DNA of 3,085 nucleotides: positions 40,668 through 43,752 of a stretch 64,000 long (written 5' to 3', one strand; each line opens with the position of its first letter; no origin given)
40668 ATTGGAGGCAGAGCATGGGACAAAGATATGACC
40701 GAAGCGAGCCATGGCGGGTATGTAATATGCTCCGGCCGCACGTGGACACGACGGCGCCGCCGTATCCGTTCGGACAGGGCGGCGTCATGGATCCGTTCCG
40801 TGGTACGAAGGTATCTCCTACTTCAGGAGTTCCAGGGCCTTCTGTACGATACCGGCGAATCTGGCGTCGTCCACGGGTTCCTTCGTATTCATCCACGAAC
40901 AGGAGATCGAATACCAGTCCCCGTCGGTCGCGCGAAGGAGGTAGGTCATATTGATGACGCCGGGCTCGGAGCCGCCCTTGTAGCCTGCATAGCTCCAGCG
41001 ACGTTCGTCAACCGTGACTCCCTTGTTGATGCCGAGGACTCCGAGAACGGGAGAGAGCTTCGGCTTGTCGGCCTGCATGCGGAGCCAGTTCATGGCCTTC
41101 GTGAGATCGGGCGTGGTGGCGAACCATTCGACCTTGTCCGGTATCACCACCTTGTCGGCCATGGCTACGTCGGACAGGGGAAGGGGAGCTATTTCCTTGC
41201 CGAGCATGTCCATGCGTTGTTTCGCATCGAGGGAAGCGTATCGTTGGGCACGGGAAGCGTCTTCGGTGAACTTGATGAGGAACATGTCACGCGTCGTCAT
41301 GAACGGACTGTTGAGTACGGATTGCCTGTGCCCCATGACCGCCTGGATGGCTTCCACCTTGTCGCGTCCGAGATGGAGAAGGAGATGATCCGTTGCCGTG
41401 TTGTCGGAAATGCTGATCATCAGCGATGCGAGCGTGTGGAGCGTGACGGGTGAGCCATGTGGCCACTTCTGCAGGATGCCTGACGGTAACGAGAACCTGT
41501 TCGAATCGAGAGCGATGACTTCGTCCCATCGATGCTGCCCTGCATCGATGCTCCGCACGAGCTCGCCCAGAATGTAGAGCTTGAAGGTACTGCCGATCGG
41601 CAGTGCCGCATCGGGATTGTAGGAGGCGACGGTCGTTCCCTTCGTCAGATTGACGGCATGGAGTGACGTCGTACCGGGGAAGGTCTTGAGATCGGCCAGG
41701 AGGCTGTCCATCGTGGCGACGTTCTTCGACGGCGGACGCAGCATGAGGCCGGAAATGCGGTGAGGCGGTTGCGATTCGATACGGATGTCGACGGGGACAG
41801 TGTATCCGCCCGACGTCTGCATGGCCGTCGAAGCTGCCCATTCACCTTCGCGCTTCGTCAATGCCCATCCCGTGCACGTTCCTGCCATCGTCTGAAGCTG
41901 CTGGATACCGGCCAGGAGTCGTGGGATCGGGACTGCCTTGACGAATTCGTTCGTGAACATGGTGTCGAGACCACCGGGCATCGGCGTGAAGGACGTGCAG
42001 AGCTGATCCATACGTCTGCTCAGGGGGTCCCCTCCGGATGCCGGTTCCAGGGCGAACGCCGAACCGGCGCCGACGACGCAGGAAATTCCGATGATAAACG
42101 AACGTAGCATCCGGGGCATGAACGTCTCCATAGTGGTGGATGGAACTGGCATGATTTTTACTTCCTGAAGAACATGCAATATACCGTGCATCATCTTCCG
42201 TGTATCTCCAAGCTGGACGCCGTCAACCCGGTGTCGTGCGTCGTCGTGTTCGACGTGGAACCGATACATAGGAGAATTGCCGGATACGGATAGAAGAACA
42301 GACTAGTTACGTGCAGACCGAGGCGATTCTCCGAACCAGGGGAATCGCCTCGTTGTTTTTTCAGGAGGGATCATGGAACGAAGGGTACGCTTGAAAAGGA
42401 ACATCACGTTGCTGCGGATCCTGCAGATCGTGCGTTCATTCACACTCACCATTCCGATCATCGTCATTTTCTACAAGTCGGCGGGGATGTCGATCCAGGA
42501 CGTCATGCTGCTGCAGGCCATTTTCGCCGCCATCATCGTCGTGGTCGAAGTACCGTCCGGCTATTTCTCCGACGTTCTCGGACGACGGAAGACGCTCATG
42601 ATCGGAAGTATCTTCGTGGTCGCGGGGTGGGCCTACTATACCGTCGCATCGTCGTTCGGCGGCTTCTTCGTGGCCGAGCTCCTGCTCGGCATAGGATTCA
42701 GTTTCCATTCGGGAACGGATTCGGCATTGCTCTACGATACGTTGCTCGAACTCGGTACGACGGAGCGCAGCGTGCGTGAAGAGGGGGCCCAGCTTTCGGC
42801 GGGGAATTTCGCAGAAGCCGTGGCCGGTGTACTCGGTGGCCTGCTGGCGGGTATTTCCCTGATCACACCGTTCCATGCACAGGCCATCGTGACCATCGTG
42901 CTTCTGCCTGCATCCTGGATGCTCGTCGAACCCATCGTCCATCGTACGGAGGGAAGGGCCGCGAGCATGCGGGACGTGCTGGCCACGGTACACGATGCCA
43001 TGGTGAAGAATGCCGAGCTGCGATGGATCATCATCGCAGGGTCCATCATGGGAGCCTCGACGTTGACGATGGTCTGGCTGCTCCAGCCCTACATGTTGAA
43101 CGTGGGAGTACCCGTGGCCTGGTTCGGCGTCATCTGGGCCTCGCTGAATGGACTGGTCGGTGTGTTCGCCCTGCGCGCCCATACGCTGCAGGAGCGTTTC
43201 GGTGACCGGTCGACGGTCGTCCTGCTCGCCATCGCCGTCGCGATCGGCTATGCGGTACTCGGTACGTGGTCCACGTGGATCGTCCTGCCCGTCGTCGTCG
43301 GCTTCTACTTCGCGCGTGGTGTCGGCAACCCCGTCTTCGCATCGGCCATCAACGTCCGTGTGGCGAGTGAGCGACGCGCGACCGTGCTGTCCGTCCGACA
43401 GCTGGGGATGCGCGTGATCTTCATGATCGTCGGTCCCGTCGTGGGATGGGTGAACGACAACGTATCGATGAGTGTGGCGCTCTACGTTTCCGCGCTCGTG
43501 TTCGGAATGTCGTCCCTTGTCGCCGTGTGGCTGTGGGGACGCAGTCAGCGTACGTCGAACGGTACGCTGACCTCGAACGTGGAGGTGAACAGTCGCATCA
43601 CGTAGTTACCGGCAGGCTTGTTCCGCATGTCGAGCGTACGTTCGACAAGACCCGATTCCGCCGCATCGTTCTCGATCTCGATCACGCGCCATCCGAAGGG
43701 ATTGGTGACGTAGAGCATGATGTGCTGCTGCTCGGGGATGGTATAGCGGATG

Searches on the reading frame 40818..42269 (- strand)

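Call 12: search_protein_families(library=pfam, proteins=[window:40818-42269:-], max_evalue=0.001)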
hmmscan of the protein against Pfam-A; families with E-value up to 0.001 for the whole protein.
window:40818-42269:- (483 aa): 1 family
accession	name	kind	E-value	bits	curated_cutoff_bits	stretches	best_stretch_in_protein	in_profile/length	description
PF13354.11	Beta-lactamase2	-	1.5e-24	87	22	1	203-329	2-127/214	Beta-lactamase enzyme family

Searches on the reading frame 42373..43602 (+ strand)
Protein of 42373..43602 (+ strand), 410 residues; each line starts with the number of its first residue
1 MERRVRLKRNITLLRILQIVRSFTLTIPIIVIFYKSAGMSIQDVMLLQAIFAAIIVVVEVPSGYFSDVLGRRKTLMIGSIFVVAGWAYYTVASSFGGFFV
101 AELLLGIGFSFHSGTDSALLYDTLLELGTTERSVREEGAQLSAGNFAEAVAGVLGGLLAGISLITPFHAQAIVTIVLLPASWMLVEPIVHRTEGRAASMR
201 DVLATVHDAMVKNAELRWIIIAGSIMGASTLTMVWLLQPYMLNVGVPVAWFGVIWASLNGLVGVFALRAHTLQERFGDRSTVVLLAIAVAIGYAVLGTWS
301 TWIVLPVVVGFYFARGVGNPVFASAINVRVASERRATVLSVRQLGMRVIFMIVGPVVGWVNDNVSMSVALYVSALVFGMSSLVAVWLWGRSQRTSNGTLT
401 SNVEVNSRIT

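Call 12: search_protein_families(library=pfam, proteins=[window:42373-43602:+], max_evalue=0.001)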
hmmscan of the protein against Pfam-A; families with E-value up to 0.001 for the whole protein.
window:42373-43602:+ (410 aa): 1 family
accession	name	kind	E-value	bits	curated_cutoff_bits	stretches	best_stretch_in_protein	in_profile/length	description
PF07690.21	MFS_1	-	5.8e-21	75.2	33.4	2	23-266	12-254/347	Major Facilitator Superfamily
